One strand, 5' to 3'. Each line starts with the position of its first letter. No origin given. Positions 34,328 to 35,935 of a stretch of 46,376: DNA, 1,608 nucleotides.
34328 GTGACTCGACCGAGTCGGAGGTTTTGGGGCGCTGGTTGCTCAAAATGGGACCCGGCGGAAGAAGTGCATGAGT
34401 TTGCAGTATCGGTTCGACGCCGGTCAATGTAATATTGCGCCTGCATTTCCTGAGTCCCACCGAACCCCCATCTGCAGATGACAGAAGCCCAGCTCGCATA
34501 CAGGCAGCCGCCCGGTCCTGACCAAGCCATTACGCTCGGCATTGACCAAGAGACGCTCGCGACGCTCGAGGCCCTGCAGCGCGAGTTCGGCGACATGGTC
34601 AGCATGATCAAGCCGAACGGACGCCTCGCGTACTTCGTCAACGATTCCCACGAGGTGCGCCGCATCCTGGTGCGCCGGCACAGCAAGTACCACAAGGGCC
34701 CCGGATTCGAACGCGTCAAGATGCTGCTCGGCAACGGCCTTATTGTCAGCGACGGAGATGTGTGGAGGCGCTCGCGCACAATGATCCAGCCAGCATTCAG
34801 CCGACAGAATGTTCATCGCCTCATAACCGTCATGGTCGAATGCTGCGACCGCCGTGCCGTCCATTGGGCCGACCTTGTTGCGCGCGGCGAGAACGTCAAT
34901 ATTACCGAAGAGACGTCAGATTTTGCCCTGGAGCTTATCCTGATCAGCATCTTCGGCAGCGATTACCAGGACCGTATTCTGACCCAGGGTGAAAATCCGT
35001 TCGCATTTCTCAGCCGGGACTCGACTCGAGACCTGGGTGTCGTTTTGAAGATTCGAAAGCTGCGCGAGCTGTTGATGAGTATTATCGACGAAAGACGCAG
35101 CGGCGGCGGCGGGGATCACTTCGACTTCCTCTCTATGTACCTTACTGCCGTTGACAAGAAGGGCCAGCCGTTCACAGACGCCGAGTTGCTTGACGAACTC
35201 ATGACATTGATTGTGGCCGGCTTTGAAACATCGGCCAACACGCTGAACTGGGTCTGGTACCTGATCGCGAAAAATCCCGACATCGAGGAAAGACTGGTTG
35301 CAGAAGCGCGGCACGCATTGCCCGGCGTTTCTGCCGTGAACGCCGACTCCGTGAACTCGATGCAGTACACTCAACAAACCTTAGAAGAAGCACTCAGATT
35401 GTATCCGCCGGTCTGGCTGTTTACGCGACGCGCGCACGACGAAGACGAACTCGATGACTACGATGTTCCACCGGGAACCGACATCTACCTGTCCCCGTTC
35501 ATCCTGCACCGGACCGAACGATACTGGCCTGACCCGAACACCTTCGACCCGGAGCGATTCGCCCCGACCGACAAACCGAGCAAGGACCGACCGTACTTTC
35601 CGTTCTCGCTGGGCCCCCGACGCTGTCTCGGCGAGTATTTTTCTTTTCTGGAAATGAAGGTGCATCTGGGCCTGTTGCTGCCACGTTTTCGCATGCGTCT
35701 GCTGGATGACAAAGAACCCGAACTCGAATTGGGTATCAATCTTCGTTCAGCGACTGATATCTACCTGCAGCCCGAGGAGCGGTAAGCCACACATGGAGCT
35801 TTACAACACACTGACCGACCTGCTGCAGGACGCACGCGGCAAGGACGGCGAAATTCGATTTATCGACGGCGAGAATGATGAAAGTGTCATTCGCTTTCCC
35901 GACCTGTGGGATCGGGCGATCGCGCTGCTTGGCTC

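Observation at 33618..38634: Divergent lipid-tailoring cassette: P450 - FAAL::ACP - KAS III facing DUF374 acyltransferase - DUF3108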

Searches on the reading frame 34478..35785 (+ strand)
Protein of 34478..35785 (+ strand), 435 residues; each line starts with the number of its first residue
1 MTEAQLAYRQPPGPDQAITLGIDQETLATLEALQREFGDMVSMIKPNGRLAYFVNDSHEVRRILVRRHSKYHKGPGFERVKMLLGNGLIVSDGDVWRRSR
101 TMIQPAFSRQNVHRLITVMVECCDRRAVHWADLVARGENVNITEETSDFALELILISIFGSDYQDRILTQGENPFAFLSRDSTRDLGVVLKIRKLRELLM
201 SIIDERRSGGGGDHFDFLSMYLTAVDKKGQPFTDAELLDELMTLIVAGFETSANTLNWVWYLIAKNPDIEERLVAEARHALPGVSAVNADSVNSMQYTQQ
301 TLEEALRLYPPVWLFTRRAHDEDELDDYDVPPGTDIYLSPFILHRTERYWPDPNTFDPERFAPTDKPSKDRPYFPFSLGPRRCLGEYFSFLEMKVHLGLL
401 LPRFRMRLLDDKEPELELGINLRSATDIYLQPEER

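Call 6: search_protein_families(library=pfam, proteins=[window:34478-35785:+], max_evalue=0.01)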
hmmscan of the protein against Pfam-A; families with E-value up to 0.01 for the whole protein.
window:34478-35785:+ (435 aa): 1 family
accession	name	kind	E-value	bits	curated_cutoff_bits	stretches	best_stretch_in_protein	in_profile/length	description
PF00067.27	p450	-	5.7e-72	243.4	22.8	1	27-416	23-444/462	Cytochrome P450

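Call 15: search_protein_families(library=ncbifam, proteins=[window:34478-35785:+], max_evalue=0.001)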
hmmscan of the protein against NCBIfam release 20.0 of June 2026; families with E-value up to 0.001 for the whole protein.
window:34478-35785:+ (435 aa): 8 families
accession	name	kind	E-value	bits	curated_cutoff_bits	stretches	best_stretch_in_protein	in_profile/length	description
NF051859.1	AlbFlvMonOxTrpSyn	equivalog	4.2e-62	210.2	700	1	26-431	41-453/457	bifunctional albaflavenone monooxygenase/terpene synthase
NF045812.1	PentlenOxigase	equivalog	5.5e-49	167.2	800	1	37-408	33-413/444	pentalenene oxygenase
NF050147.1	aminopyruv_ApyO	equivalog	3.7e-37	128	525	1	84-431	76-420/444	RiPP biosynthesis cytochrome P450 ApyO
TIGR04538.1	P450_cycloAA_1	subfamily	1.1e-15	57.5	500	1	51-430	32-392/395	cytochrome P450, cyclodipeptide synthase-associated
NF041177.1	Cyp119_Thmprot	equivalog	7.4e-06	25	680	1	288-413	232-349/368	cytochrome P450 Cyp119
NF053744.1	FAProxCypCBc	equivalog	1.1e-05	24.2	600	1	294-404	272-384/416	CYP152 family fatty-acid peroxygenase CypC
TIGR04515.1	P450_rel_GT_act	subfamily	1.3e-05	24.7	343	1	267-364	229-326/386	P450-derived glycosyltransferase activator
NF041802.1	P450_SolI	exception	0.00079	18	850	0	201-404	221-395/424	solanimycin biosynthesis cytochrome P450 SolI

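Call 24: search_solved_structures(query=window:34478-35785:+, max_evalue=1e-10)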
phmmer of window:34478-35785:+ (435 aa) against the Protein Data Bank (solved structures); distinct sequences matched with E-value up to 1e-10: 276 (the best 60 are shown).
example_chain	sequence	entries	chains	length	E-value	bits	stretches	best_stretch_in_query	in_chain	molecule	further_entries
7wzl_A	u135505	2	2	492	5.2e-48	167.4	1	201-423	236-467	Putative cytochrome P450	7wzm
6l8i_A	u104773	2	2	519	4.1e-45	157.8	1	229-414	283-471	Protein LUTEIN DEFICIENT 5, chloroplastic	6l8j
6j94_A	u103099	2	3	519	4.2e-45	157.8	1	229-414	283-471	Protein LUTEIN DEFICIENT 5, chloroplastic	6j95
3dbg_A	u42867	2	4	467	1.8e-40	142.5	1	26-432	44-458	Putative cytochrome P450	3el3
6l8h_A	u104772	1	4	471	2.2e-38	135.6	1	232-434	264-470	Carotene epsilon-monooxygenase, chloroplastic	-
7lrl_A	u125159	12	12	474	4.3e-38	134.7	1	80-412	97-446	Cholesterol 24-hydroxylase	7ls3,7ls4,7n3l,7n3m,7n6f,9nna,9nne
2q9f_A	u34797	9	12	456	4.3e-38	134.7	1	80-412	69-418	Cytochrome P450 46A1 | Cholesterol 24-hydroxylase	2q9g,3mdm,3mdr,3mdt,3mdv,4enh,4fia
6c93_A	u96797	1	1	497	1.4e-37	133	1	203-428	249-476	Cytochrome P450 4B1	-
5t6q_A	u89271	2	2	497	7.1e-37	130.7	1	203-428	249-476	Cytochrome P450 4B1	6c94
5vcd_A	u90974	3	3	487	1.2e-34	123.3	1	214-422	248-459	Cytochrome P450 3A4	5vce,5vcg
9yk4_A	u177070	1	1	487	5.6e-34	121.1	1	214-422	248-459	Cytochrome P450 3A4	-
4ny4_A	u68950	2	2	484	6.7e-34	120.9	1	214-419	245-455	Cytochrome P450 3A4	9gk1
1w0e_A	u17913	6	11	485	6.7e-34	120.9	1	214-419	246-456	CYTOCHROME P450 3A4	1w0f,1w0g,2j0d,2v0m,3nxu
1tqn_A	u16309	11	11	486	6.8e-34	120.8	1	214-419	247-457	cytochrome P450 3A4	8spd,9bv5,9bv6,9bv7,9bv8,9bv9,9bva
7lxl_A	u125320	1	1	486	6.8e-34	120.8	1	214-419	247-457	Cytochrome P450 3A4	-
3tjs_A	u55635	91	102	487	6.8e-34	120.8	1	214-419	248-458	Cytochrome P450 3A4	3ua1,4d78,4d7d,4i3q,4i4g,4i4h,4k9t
6ma7_A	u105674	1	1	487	8.1e-34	120.6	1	215-419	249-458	Cytochrome P450 3A4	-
4d6z_A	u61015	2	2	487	1.2e-33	120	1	226-419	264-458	CYTOCHROME P450 3A4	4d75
7f3h_A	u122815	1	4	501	1.8e-33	119.5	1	38-407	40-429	Bifunctional cytochrome P450/NADPH--P450 reductase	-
7f3w_A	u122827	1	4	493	2.9e-33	118.8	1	35-407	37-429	cytochrome P450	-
7kvk_A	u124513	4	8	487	4.1e-33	118.3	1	214-419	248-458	Cytochrome P450 3A4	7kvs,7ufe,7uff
8gk3_A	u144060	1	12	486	3.4e-32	115.3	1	215-418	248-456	Cytochrome P450 3A7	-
7mk8_A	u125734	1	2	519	4.3e-32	114.9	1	215-418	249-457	Isoform 2 of Cytochrome P450 3A7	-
5veu_A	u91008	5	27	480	1.2e-31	113.4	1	215-419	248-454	Cytochrome P450 3A5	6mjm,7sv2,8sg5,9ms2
7lad_A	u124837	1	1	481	1.2e-31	113.4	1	215-419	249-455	Cytochrome P450 3A5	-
8hkj_A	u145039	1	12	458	8.7e-30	107.3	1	193-413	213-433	Bifunctional cytochrome P450/NADPH--P450 reductase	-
4key_A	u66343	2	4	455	8.4e-29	104.1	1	30-407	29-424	Bifunctional P-450/NADPH-P450 reductase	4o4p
6hn8_A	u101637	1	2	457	8.5e-29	104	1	30-407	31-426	Bifunctional cytochrome P450/NADPH--P450 reductase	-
4kf2_A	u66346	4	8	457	8.6e-29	104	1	30-407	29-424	Bifunctional P-450/NADPH-P450 reductase | Bifunctional cytochrome P450/NADPH--P450 reductase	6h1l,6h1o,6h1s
6h1t_A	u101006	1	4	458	8.7e-29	104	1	30-407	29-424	Bifunctional cytochrome P450/NADPH--P450 reductase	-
1zoa_A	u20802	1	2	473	9.5e-29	103.9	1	30-407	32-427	Bifunctional P-450:NADPH-P450 reductase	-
7wy3_A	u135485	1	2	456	1.2e-28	103.6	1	30-407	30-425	Bifunctional cytochrome P450/NADPH--P450 reductase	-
7wde_A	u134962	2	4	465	1.7e-28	103.1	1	30-407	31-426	Bifunctional cytochrome P450/NADPH--P450 reductase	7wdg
8q2f_A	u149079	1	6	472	2.1e-28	102.7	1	30-407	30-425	Bifunctional cytochrome P450/NADPH--P450 reductase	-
4kew_A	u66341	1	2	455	2.1e-28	102.7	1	30-407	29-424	Bifunctional P-450/NADPH-P450 reductase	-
4kf0_A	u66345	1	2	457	2.2e-28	102.7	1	30-407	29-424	Bifunctional P-450/NADPH-P450 reductase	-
2uwh_A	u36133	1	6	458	2.2e-28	102.7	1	30-407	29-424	BIFUNCTIONAL P-450: NADPH-P450 REDUCTASE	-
4kpa_A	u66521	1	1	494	2.8e-28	102.4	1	30-407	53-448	Cytochrome P450 BM-3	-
23ub_A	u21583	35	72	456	2.9e-28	102.3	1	30-407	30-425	Bifunctional cytochrome P450/NADPH--P450 reductase | Bifunctional P-450/NADPH-P450 reductase | Bifunctional cytochrome P450/NADPH-P450 reductase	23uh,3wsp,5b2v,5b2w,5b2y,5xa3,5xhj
1bu7_A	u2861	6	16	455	2.9e-28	102.3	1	30-407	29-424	PROTEIN (CYTOCHROME P450) | CYTOCHROME P450 BM-3 | CYTOCHROME P450 102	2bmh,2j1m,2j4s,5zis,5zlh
1bvy_A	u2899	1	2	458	3e-28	102.2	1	30-407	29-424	PROTEIN (CYTOCHROME P450 BM-3)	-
7y9l_A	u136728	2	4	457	3e-28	102.2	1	30-407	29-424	Bifunctional cytochrome P450/NADPH--P450 reductase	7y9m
4h24_A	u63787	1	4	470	3.2e-28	102.2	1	192-407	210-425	Cytochrome P450-BM3 variant P450BM3-Cis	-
4zfa_A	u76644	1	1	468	3.2e-28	102.1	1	30-407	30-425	Bifunctional P-450/NADPH-P450 reductase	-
3ben_A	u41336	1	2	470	3.3e-28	102.1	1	30-407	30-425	Cytochrome P450 102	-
2ij2_A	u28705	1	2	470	3.4e-28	102.1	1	30-407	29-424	Cytochrome P450 BM3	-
1jpz_A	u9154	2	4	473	3.4e-28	102.1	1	30-407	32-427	BIFUNCTIONAL P-450:NADPH-P450 REDUCTASE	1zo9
1fag_A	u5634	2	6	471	3.4e-28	102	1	30-407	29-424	CYTOCHROME P450 BM-3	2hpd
3cbd_A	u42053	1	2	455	3.5e-28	102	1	32-407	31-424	Bifunctional P-450/NADPH-P450 reductase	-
3psx_A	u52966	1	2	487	3.7e-28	102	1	30-407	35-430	Bifunctional P-450/NADPH-P450 reductase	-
6k24_A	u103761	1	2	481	3.7e-28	101.9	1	30-407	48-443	Bifunctional cytochrome P450/NADPH--P450 reductase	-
8qze_A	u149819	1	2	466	3.8e-28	101.9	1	30-417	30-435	Bifunctional cytochrome P450/NADPH--P450 reductase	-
7y9j_A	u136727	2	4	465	3.8e-28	101.9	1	30-407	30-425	Bifunctional cytochrome P450/NADPH--P450 reductase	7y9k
4hgf_A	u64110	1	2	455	3.9e-28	101.9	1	30-407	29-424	Bifunctional P-450/NADPH-P450 reductase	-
7wy2_A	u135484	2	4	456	3.9e-28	101.9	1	30-407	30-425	Bifunctional cytochrome P450/NADPH--P450 reductase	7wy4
4hgh_A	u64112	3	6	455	3.9e-28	101.9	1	30-407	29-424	Bifunctional P-450/NADPH-P450 reductase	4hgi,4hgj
2x7y_A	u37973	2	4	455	3.9e-28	101.8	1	30-407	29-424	BIFUNCTIONAL P-450/NADPH-P450 REDUCTASE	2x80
4hgg_A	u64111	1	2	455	4e-28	101.8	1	30-407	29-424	Bifunctional P-450/NADPH-P450 reductase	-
6jmw_A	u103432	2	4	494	4e-28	101.8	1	30-407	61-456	Bifunctional cytochrome P450/NADPH--P450 reductase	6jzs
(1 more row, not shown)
